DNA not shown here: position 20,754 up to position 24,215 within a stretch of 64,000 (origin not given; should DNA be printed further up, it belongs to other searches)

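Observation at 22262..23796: Slippage-prone heptamer arrays embedded in frame in the error-prone polymerase gene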

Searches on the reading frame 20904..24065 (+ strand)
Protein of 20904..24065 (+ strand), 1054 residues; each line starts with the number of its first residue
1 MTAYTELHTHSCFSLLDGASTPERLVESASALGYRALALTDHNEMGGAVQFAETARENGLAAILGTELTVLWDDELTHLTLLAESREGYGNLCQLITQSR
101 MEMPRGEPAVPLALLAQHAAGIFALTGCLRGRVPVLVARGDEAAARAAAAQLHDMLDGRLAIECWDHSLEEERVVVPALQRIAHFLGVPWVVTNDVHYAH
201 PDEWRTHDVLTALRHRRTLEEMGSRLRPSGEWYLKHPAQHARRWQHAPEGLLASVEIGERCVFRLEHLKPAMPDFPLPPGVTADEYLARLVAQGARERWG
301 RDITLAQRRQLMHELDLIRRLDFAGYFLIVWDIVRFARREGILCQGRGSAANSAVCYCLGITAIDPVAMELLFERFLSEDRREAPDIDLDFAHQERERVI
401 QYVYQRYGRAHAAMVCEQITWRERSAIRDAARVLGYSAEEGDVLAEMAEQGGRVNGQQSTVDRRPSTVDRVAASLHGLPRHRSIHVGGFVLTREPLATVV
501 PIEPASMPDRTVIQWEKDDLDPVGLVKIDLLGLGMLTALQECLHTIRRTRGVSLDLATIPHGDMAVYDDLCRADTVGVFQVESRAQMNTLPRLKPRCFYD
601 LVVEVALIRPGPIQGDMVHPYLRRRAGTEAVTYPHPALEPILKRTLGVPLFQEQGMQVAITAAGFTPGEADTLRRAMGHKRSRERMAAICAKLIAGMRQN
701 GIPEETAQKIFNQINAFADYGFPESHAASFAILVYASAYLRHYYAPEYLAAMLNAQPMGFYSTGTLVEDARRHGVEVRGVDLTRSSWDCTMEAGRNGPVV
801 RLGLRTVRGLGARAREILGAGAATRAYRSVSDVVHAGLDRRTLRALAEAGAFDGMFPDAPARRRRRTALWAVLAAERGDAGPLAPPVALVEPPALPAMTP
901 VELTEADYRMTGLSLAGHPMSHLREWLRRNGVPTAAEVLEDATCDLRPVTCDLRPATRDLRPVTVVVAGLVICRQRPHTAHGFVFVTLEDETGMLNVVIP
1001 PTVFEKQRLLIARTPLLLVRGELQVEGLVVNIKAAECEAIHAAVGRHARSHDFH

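Call 6: search_protein_families(library=pfam, proteins=[window:20904-24065:+])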
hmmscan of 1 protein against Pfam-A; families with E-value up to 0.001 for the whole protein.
window:20904-24065:+ (1054 aa): 5 families
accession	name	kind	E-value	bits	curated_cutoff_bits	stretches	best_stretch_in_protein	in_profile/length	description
PF07733.18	DNA_pol3_alpha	-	6.2e-81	272.3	23.9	1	285-532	1-260/260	Bacterial DNA polymerase III alpha NTPase domain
PF17657.6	DNA_pol3_finger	-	1.8e-58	197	22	1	535-701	1-166/166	Bacterial DNA polymerase III alpha subunit finger domain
PF02811.25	PHP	-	7e-37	127.7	26.4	1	6-167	1-164/164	PHP domain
PF14579.12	HHH_6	-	3.4e-13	50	25.6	1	774-855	1-83/90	Helix-hairpin-helix motif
PF01336.31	tRNA_anti-codon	-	3.7e-05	24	27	1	965-1032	1-67/75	OB-fold nucleic acid binding domain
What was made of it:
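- Checked: Pfam gives PHP, DNA_pol3_alpha, finger, HHH_6 and a sub-threshold OB fold (call 6).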

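Call 7: search_protein_families(library=ncbifam, proteins=[window:20904-24065:+])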
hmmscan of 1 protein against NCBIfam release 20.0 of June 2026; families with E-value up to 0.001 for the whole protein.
window:20904-24065:+ (1054 aa): 17 families
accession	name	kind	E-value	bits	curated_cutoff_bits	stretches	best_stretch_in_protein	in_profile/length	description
NF004225.0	PRK05672.1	subfamily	0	1257.9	939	1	2-1054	4-1047/1047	error-prone DNA polymerase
NF004226.0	PRK05673.1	equivalog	1.7e-226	754.8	1002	1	3-1044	5-1066/1146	DNA polymerase III subunit alpha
NF005298.0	PRK06826.1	equivalog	3.5e-215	717.1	1260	1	3-1026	4-1057/1151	DNA polymerase III subunit alpha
TIGR00594.1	polc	superfamily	2.2e-212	708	434.35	1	4-855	1-881/1022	DNA polymerase III subunit alpha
NF005377.0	PRK06920.1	equivalog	4.2e-167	558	1806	1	4-1025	3-1008/1108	DNA polymerase III subunit alpha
NF005617.0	PRK07374.1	equivalog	3e-155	518.9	1653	1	3-859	2-897/1170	DNA polymerase III subunit alpha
NF007079.0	PRK09532.1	equivalog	7.7e-125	418.1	1525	1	4-722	3-776/876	DNA polymerase III subunit alpha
NF005582.0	PRK07279.1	equivalog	5.5e-123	412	1279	2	193-853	153-802/1033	DNA polymerase III subunit alpha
NF004550.0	PRK05898.1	equivalog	3.8e-116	389.5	1182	2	194-854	141-808/971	DNA polymerase III subunit alpha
NF005516.0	PRK07135.1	equivalog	4.2e-112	376.1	1084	2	257-834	202-787/974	DNA polymerase III DnaE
NF001688.0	PRK00448.1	equivalog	2.4e-29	101.6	873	2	76-367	614-913/1445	PolC-type DNA polymerase III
TIGR01405.1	polC_Gram_pos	equivalog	1.6e-22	79.1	1043.45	2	77-368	381-679/1211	DNA polymerase III subunit alpha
NF005616.0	PRK07373.1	equivalog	2.7e-14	52.6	646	1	718-855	34-172/449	DNA polymerase III subunit alpha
NF041577.1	nside_bi_sphtase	equivalog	3.2e-13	49.5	400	1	5-80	4-77/276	3',5'-nucleoside bisphosphate phosphatase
NF038032.1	CehA_McbA_metalo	domain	2.8e-09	36.8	80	1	6-82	6-77/315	CehA/McbA family metallohydrolase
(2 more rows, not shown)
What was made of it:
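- Checked: That ORF scores 1258 bits against NCBIfam NF004225 'error-prone DNA polymerase' (cut-off 939) (call 7).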

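Call 8: find_related_loci(query=window:20904-24065:+, collection=genome_contigs, flank=3000)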
Query window:20904-24065:+ (1054 aa) in genome_contigs; peptide patterns used: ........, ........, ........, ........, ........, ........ (x = any residue, [..] = any of these).
600 stretches matched a pattern (row limit reached: there are more); 592 encode a relative of the query (tblastn E <= 1e-3); the best 80 are kept; 80 distinct loci.
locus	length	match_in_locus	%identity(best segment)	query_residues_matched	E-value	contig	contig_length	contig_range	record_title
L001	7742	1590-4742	91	4-1054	0e+0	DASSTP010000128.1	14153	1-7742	MAG TPA_asm: Gemmatimonadales bacterium isolate SMAG_U544 k141_1452612, whole genome shotgun sequence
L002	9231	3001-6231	65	1-1054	0e+0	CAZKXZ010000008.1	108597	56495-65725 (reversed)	MAG TPA_asm: uncultured Gemmatimonadales bacterium isolate SRP136066_co1_190 genome assembly, contig: NODE_93_length_108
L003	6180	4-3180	64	1-1043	0e+0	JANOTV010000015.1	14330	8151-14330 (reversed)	MAG: Gemmatimonadota bacterium isolate VAR_39_metabat_231 VAR_39_k141_6567725, whole genome shotgun sequence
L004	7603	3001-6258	62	4-1053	0e+0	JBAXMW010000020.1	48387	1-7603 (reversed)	MAG: Gemmatimonadaceae bacterium isolate ELA463 MAG463_20, whole genome shotgun sequence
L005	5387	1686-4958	60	3-1053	0e+0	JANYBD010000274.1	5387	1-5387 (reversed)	MAG: Gemmatimonadetes bacterium isolate GL140_5_metabat_472_sub GL140_5_k141_3030783, whole genome shotgun sequence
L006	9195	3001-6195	63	4-1054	0e+0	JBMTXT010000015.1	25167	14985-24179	MAG: Gemmatimonadaceae bacterium isolate LKB_V7_S19_100percent_par_LKB_V7_S19_metabat.83 NODE_1072_length_25167_cov_8.60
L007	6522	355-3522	63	3-1053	0e+0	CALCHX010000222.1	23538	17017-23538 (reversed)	MAG TPA_asm: uncultured Gemmatimonadetes bacterium isolate SRR3997477_bin.119_CONCOCT_v1.1_MAG genome assembly, contig:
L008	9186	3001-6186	60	4-1054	0e+0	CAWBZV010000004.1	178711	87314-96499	MAG: uncultured Gemmatimonadales bacterium isolate MFD04570.bin.1.3 genome assembly, contig: contig_141570, whole genome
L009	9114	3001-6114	61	2-1054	0e+0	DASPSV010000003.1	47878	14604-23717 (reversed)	MAG TPA_asm: Gemmatimonadales bacterium isolate SMAG_U12260 k141_1007700, whole genome shotgun sequence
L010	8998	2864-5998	61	3-1054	0e+0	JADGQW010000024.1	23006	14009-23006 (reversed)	MAG: Gemmatimonadales bacterium isolate Chersky.24_23 contig-100_384, whole genome shotgun sequence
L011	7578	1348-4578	59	4-1054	0e+0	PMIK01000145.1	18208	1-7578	MAG: Gemmatimonadetes bacterium isolate fen_1246 73.20120600_E3D.47_contig_58645, whole genome shotgun sequence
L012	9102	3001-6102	62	4-1053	0e+0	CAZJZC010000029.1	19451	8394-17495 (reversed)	MAG TPA_asm: uncultured Gemmatimonadales bacterium isolate SRP287453_co1_262 genome assembly, contig: NODE_4977_length_1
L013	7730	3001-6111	60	3-1053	0e+0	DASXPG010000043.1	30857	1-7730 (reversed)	MAG TPA_asm: Gemmatimonadales bacterium isolate SMAG_U5402 k141_3119922, whole genome shotgun sequence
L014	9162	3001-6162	59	4-1053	0e+0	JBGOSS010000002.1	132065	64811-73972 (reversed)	MAG: Gemmatimonadota bacterium isolate OBJ_0618_7090110_181 k141_8234124_length_132065_cov_21.3159, whole genome shotgun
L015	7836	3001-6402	55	3-1053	0e+0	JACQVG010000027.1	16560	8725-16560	MAG: Gemmatimonadetes bacterium isolate NC_groundwater_1457_Ag_S-0.65um_71_46 S_p65_S5_coassembly_k141_556338, whole gen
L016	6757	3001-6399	69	3-1054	0e+0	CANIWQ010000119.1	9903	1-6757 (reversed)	MAG: Gemmatimonadetes bacterium isolate RH-18aug17-373 genome assembly, contig: RH-18aug17-C18164, whole genome shotgun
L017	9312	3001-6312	64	2-1054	0e+0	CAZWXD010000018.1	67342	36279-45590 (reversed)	MAG TPA_asm: uncultured Gemmatimonadaceae bacterium isolate SRP329715_co1_34 genome assembly, contig: NODE_460_length_67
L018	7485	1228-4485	59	4-1054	0e+0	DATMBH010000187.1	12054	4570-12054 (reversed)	MAG TPA_asm: Gemmatimonadales bacterium isolate SMAG_U13348 k141_61503, whole genome shotgun sequence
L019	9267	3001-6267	59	4-1054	0e+0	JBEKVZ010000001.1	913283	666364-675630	MAG: Gemmatimonadales bacterium isolate SPRUCE 616 SPRUCE_616_1, whole genome shotgun sequence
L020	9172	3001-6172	89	2-1054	0e+0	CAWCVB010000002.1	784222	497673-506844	MAG: uncultured Gemmatimonadales bacterium isolate MFD01721.bin.2.149 genome assembly, contig: contig_19563, whole genom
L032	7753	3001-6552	70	1-1054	0e+0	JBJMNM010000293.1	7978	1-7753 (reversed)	MAG: Gemmatimonadaceae bacterium isolate H1_18_all_fractions_conc_24_68_16 k255_2839360, whole genome shotgun sequence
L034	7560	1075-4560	65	1-1054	0e+0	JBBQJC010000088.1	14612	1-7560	MAG: Gemmatimonadales bacterium isolate Co_metawrap_764 Cmw_764_k141_24098026_length_14612_cov_11.0000, whole genome sho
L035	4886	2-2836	66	329-1054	0e+0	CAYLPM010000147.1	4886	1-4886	MAG TPA_asm: uncultured Gemmatimonadaceae bacterium isolate binchicken_co31_38 genome assembly, contig: k141_3686149, wh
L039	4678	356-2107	71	462-1054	0e+0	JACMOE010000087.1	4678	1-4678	MAG: Gemmatimonadaceae bacterium isolate LF-bin-215 FL-bin-215-contig-k141_296520, whole genome shotgun sequence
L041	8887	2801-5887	44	4-1054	0e+0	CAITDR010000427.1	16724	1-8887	MAG: uncultured proteobacterium isolate ErkenSummer_bin-5044 genome assembly, contig: bin-5044:427/711, whole genome sho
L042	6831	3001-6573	69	4-1054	0e+0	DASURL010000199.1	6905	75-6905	MAG TPA_asm: Gemmatimonadaceae bacterium isolate SMAG_U1706 k141_866708, whole genome shotgun sequence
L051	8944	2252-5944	64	4-1054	0e+0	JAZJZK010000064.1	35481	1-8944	MAG: Gemmatimonadota bacterium isolate ADI_H2L1_1_122_18_3-bin020_1 ADIH2L11_B020_1_000000000064, whole genome shotgun s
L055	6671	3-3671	65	107-1054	0e+0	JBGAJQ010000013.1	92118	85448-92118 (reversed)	MAG: Gemmatimonadaceae bacterium isolate MAG_AAO_H10.4 AAOH10-4_opera_contig_1225, whole genome shotgun sequence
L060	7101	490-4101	68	1-1054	0e+0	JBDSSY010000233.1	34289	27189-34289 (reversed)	MAG: Gemmatimonadaceae bacterium isolate cluster1_bin.545 k127_3893712, whole genome shotgun sequence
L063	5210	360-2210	65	462-1054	0e+0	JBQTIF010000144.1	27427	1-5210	MAG: Gemmatimonadaceae bacterium isolate SAR189 c_000000057347, whole genome shotgun sequence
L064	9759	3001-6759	63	4-1054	0e+0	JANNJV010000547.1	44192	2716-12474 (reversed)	MAG: Gemmatimonadota bacterium isolate SOY_4_C_metabat_298 SOY_4_C_k141_416126, whole genome shotgun sequence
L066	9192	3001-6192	45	2-1054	0e+0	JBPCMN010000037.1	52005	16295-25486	MAG: Acidimicrobiia bacterium isolate TH_ant_mag_105 S1Ck127_931447_flag_0_multi_37.0000_len_52005, whole genome shotgun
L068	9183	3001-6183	45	2-1054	0e+0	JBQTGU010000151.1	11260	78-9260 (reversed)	MAG: Actinomycetota bacterium isolate SAR216 c_000000358007, whole genome shotgun sequence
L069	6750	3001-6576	65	3-1054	0e+0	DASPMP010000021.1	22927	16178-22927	MAG TPA_asm: Gemmatimonadaceae bacterium isolate SMAG_U12095 k141_126218, whole genome shotgun sequence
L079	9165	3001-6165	45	1-1054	0e+0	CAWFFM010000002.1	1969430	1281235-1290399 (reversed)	MAG: uncultured Actinomycetota bacterium isolate MFD00822.bin.1.227 genome assembly, contig: contig_44291, whole genome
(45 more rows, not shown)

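Call 21: find_related_loci(query=window:20904-24065:+, collection=metagenome_contigs, flank=1500)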
Query window:20904-24065:+ (1054 aa) in metagenome_contigs; peptide patterns used: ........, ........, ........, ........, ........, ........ (x = any residue, [..] = any of these).
600 stretches matched a pattern (row limit reached: there are more); 573 encode a relative of the query (tblastn E <= 1e-3); the best 80 are kept; 80 distinct loci.
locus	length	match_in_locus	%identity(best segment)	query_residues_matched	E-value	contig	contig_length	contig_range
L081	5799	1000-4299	83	4-1054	0e+0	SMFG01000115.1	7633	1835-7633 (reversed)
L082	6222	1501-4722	82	4-1054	0e+0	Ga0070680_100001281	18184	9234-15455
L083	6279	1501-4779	65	1-1054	0e+0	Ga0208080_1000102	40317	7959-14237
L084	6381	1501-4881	62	4-1054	0e+0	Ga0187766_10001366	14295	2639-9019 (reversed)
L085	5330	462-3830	62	4-1053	0e+0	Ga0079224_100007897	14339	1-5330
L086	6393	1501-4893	62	1-1054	0e+0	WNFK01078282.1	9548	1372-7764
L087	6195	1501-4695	64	4-1054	0e+0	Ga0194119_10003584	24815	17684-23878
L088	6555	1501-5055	57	4-1054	0e+0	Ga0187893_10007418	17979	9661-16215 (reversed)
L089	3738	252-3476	62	4-1053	0e+0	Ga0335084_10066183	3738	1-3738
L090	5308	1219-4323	62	4-1054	0e+0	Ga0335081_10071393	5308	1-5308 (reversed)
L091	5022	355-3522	63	3-1053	0e+0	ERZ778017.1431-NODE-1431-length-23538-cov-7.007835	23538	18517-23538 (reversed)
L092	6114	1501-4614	61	2-1054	0e+0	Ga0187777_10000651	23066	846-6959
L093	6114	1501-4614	61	2-1054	0e+0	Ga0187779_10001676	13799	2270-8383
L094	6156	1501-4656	61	4-1054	0e+0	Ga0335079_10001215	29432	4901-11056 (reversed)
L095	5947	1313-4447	61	4-1054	0e+0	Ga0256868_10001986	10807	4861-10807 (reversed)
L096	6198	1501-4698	60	4-1054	0e+0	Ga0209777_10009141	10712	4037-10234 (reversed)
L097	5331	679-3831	60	4-1054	0e+0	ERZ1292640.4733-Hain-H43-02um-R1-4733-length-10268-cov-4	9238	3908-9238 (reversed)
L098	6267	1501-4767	59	4-1054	0e+0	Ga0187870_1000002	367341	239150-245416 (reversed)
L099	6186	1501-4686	60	4-1054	0e+0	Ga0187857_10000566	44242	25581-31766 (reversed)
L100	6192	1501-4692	60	4-1054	0e+0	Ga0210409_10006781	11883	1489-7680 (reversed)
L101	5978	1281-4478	61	4-1054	0e+0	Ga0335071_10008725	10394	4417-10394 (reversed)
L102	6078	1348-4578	59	4-1054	0e+0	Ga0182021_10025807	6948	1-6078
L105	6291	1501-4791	57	4-1054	0e+0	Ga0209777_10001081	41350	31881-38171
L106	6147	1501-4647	60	4-1054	0e+0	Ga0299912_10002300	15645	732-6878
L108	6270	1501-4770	59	4-1054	0e+0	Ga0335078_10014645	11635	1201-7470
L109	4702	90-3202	62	4-1054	0e+0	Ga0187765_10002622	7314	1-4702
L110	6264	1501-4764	58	3-1054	0e+0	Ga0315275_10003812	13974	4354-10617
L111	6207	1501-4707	59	4-1054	0e+0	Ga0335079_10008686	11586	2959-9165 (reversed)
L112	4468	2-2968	62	133-1054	0e+0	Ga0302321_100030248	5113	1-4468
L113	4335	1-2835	65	133-1054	0e+0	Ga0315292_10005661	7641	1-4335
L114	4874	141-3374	57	4-1054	0e+0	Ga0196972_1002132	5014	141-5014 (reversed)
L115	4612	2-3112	59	43-1054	0e+0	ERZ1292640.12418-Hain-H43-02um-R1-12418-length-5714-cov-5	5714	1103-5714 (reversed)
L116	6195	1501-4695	61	3-1054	0e+0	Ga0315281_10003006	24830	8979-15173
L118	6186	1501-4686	60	4-1054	0e+0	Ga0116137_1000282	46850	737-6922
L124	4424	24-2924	61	105-1054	0e+0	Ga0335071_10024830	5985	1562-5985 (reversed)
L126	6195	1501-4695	61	2-1054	0e+0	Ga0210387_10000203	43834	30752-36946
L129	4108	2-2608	61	199-1054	0e+0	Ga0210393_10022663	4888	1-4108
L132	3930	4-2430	63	259-1054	0e+0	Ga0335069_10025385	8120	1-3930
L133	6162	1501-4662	52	4-1054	0e+0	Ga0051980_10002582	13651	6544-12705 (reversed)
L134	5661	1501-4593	50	3-1054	0e+0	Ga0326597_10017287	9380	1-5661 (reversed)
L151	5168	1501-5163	68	4-1054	0e+0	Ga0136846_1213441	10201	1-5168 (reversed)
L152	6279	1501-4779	64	1-1054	0e+0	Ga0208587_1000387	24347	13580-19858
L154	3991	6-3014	68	179-1054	0e+0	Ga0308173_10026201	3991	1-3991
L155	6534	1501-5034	70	4-1054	0e+0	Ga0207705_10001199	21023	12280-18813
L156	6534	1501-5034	70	4-1054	0e+0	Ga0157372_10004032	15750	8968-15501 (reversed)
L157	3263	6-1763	68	462-1054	0e+0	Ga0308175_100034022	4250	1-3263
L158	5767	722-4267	71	1-1054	0e+0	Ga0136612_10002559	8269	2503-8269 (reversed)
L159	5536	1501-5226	67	4-1054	0e+0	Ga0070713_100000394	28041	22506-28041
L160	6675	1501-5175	67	4-1054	0e+0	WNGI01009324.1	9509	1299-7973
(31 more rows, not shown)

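Call 25: find_homologous_proteins(query=window:20904-24065:+, max_evalue=1e-100)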
Query window:20904-24065:+ (1054 aa): 7969 proteins with E <= 1e-100 among 8000 candidates; the best 120 are listed.
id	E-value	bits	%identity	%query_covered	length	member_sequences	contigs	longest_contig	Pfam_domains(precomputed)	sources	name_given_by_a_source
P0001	0.0e+0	2234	94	100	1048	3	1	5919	PF02811.27,PF14579.13,PF17657.7,PF07733.19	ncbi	-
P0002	0.0e+0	2162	91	100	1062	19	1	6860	PF02811.27,PF14579.13,PF17657.7,PF07733.19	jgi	jgi:error-prone DNA polymerase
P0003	0.0e+0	2053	87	100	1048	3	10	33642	PF02811.27,PF14579.13,PF01336.32,PF17657.7,PF07733.19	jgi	jgi:error-prone DNA polymerase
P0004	0.0e+0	1957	82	100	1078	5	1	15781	PF02811.27,PF14579.13,PF01336.32,PF17657.7,PF07733.19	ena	-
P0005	0.0e+0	1693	73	100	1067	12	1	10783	PF02811.27,PF14579.13,PF17657.7,PF07733.19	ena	-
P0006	0.0e+0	1679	73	100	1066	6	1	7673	PF02811.27,PF14579.13,PF01336.32,PF17657.7,PF07733.19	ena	-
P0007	0.0e+0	1658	71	100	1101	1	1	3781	PF02811.27,PF14579.13,PF01336.32,PF17657.7,PF07733.19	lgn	-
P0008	0.0e+0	1516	65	100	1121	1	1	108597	PF02811.27,PF14579.13,PF01336.32,PF17657.7,PF07733.19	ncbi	-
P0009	0.0e+0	1513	69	56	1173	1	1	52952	PF02811.27,PF14579.13,PF01336.32,PF17657.7,PF07733.19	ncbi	ncbi:MAG: DNA polymerase III subunit alpha [Gemmatimonadaceae bacterium]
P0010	0.0e+0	1513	64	100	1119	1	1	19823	PF02811.27,PF14579.13,PF01336.32,PF17657.7,PF07733.19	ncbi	-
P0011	0.0e+0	1513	65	56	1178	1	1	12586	PF02811.27,PF14579.13,PF17657.7,PF07733.19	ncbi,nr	ncbi:MAG TPA: DNA polymerase III subunit alpha [Gemmatimonadaceae bacterium]|nr:DNA polymerase III s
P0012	0.0e+0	1507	69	56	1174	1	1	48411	PF02811.27,PF14579.13,PF01336.32,PF17657.7,PF07733.19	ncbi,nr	ncbi:MAG: PHP domain-containing protein [Gemmatimonadota bacterium]|nr:PHP domain-containing protein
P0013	0.0e+0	1502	67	56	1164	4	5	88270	PF02811.27,PF14579.13,PF01336.32,PF17657.7,PF07733.19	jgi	jgi:error-prone DNA polymerase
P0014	0.0e+0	1501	67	56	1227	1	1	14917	PF02811.27,PF14579.13,PF01336.32,PF17657.7,PF07733.19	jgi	jgi:error-prone DNA polymerase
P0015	0.0e+0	1498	68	56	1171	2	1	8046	PF02811.27,PF14579.13,PF01336.32,PF17657.7,PF07733.19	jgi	jgi:error-prone DNA polymerase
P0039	0.0e+0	1482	67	56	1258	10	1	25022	PF02811.27,PF14579.13,PF01336.32,PF17657.7,PF07733.19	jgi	-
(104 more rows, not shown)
